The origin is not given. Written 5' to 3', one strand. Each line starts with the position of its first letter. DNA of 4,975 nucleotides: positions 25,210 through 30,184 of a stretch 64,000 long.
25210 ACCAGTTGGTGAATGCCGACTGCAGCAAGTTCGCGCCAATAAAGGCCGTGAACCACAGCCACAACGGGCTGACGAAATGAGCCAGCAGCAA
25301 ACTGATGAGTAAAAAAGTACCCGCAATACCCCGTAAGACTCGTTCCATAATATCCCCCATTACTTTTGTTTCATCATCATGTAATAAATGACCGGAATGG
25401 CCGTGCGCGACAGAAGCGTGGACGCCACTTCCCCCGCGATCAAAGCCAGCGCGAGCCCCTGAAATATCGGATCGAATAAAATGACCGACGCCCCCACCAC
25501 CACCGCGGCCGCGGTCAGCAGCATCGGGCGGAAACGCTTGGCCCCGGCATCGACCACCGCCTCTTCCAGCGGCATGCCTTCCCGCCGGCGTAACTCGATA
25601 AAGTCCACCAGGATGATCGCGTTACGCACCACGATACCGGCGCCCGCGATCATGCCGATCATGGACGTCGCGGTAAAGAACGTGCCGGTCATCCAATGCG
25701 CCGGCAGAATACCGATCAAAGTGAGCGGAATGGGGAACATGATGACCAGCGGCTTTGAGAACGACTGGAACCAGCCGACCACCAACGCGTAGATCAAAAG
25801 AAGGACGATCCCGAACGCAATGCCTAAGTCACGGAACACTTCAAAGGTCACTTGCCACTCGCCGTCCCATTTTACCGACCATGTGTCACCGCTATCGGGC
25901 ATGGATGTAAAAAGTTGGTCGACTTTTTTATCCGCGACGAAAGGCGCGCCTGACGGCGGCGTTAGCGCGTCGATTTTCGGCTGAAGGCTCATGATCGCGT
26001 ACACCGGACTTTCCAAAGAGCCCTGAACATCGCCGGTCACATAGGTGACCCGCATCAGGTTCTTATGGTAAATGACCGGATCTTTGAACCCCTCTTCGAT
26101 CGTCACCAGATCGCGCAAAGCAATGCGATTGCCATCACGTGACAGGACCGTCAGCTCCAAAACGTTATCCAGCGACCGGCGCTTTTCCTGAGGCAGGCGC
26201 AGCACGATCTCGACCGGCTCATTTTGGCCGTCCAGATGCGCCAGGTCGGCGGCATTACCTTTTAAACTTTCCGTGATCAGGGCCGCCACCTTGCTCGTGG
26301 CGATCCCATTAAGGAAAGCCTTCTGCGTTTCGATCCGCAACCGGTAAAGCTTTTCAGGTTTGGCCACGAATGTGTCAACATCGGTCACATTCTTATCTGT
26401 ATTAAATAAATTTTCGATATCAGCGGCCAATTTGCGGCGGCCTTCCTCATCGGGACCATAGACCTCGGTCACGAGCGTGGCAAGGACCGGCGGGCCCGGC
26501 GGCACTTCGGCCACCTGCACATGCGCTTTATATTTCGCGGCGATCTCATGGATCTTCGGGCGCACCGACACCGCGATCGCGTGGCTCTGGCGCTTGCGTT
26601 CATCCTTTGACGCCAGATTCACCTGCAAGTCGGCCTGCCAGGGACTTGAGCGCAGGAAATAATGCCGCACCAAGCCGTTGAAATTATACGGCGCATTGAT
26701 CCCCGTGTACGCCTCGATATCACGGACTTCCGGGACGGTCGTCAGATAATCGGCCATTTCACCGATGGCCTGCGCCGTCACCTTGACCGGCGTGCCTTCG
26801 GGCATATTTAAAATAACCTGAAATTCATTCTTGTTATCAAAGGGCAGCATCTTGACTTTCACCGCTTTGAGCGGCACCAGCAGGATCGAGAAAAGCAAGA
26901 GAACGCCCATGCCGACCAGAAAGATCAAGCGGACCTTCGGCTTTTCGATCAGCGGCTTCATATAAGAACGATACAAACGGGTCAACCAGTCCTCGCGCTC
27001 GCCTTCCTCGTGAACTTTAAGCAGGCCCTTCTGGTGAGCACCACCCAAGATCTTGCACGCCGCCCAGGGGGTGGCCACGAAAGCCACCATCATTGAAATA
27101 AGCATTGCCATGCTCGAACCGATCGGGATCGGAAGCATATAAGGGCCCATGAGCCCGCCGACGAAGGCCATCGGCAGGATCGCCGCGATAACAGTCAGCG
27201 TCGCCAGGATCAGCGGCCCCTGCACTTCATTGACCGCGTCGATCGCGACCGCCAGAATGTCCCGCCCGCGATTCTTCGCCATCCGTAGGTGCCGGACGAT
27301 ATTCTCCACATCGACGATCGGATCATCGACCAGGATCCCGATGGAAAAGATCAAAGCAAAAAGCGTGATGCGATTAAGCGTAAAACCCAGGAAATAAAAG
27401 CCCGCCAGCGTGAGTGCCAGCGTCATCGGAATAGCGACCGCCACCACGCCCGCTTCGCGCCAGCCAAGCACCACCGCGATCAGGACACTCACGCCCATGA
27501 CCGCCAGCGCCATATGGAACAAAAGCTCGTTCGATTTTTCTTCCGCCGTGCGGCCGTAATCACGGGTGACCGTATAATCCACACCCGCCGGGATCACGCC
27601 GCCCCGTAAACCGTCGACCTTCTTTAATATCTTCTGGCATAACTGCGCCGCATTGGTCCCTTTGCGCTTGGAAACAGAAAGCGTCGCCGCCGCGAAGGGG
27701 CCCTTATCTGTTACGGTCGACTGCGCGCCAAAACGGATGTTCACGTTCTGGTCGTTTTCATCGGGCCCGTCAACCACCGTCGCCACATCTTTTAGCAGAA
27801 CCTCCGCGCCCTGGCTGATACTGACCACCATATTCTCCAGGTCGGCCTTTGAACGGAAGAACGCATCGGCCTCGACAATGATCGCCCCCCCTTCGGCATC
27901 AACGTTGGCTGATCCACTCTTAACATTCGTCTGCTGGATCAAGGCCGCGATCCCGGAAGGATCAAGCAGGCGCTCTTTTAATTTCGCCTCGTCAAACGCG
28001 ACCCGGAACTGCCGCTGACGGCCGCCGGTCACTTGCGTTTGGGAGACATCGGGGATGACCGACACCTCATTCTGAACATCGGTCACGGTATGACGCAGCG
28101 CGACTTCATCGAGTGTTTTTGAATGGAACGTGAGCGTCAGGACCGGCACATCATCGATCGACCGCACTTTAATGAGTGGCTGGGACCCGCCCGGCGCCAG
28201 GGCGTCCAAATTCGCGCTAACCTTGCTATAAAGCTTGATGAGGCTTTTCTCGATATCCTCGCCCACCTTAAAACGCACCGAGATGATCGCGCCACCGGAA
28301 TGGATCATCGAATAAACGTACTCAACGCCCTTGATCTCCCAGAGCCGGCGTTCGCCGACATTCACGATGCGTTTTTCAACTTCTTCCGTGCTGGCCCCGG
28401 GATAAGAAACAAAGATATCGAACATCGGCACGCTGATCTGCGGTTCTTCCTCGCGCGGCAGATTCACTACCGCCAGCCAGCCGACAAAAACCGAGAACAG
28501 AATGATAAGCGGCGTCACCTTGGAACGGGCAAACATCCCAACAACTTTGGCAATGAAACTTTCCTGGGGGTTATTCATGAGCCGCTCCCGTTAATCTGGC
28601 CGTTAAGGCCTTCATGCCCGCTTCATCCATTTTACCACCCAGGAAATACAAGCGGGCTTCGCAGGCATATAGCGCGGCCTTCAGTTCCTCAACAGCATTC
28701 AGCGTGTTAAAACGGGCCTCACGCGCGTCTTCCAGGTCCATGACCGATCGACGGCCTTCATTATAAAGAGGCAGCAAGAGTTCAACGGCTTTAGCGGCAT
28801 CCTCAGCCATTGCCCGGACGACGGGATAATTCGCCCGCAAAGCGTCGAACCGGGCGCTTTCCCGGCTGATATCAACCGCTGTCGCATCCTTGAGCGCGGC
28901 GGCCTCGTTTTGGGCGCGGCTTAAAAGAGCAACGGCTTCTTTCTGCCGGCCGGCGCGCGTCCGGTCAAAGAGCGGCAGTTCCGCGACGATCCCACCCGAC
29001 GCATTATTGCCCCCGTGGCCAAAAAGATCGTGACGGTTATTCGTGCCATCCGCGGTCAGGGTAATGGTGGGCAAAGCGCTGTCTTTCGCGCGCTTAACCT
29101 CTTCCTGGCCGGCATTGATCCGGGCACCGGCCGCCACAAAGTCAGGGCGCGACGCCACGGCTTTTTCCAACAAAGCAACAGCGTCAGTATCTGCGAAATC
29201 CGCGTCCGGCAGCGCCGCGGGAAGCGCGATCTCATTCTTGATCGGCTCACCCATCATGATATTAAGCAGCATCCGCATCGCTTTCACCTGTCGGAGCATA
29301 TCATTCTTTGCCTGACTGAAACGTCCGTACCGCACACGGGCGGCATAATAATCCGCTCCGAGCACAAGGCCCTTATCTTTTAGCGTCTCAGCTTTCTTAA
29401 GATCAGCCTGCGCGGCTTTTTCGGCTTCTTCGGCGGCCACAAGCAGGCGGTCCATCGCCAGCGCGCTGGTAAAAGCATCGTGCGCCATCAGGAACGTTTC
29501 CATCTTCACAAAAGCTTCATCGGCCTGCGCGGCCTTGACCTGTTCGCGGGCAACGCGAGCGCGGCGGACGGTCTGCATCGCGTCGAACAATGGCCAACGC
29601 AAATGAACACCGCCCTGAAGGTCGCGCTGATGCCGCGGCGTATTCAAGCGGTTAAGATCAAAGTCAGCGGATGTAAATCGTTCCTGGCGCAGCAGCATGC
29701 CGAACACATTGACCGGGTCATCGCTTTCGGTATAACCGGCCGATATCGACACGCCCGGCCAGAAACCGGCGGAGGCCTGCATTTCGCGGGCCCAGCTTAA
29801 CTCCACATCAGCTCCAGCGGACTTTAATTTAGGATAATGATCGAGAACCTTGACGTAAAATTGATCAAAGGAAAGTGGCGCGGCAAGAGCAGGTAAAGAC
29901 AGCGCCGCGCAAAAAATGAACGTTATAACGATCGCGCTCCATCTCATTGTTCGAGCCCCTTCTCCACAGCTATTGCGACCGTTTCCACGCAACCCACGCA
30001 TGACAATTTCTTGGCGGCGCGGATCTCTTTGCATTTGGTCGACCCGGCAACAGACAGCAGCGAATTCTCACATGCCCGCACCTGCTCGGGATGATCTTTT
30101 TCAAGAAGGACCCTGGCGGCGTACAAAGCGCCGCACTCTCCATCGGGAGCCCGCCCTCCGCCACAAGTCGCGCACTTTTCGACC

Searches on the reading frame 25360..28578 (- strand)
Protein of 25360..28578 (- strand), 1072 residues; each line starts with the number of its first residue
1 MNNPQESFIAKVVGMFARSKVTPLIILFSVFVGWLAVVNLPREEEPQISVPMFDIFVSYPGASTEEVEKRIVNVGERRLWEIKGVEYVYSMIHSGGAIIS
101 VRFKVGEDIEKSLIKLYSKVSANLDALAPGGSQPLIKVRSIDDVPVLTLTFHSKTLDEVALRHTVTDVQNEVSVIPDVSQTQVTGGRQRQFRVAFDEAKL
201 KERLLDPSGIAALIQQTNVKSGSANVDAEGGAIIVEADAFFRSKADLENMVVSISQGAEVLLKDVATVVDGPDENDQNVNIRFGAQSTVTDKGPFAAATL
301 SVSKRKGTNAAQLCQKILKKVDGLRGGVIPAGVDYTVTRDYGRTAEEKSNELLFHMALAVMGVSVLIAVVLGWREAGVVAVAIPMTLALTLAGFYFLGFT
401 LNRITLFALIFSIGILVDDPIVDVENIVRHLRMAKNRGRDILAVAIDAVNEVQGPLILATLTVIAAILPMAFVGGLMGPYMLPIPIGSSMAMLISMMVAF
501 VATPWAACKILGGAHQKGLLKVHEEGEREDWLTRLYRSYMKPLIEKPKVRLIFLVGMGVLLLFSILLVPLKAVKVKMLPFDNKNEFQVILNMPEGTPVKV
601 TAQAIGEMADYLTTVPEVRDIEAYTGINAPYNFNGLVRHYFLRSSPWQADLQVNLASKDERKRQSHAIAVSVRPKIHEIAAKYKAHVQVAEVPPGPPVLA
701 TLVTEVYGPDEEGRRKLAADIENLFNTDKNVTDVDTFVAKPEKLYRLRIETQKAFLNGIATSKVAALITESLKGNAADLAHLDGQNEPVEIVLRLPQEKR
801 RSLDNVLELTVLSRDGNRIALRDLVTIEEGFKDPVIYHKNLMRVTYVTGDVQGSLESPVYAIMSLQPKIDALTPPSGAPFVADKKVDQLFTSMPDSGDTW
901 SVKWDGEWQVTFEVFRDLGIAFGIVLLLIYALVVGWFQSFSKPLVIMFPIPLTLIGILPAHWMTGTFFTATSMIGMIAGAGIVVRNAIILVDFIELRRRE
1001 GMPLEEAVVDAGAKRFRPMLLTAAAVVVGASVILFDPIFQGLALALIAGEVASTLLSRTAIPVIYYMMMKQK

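Call 10: search_protein_families(library=pfam, proteins=[window:25360-28578:-], max_evalue=0.001)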
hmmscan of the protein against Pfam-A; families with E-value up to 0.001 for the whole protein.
window:25360-28578:- (1072 aa): 2 families
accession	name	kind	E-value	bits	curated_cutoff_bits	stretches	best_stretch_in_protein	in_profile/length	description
PF00873.25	ACR_tran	-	1.9e-145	486.5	28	2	21-860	11-830/1021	AcrB/AcrD/AcrF family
PF02355.23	SecD_SecF_C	-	2.3e-05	24.4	20.5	1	349-509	30-181/189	Protein export membrane protein SecD/SecF, C-terminal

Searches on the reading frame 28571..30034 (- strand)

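Call 10: search_protein_families(library=pfam, proteins=[window:28571-30034:-], max_evalue=0.001)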
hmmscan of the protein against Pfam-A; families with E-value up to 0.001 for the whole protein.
window:28571-30034:- (487 aa): 1 family
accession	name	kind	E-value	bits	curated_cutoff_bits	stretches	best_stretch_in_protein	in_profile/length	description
PF02321.23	OEP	-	7.2e-45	153.5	22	2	56-262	1-187/187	Outer membrane efflux protein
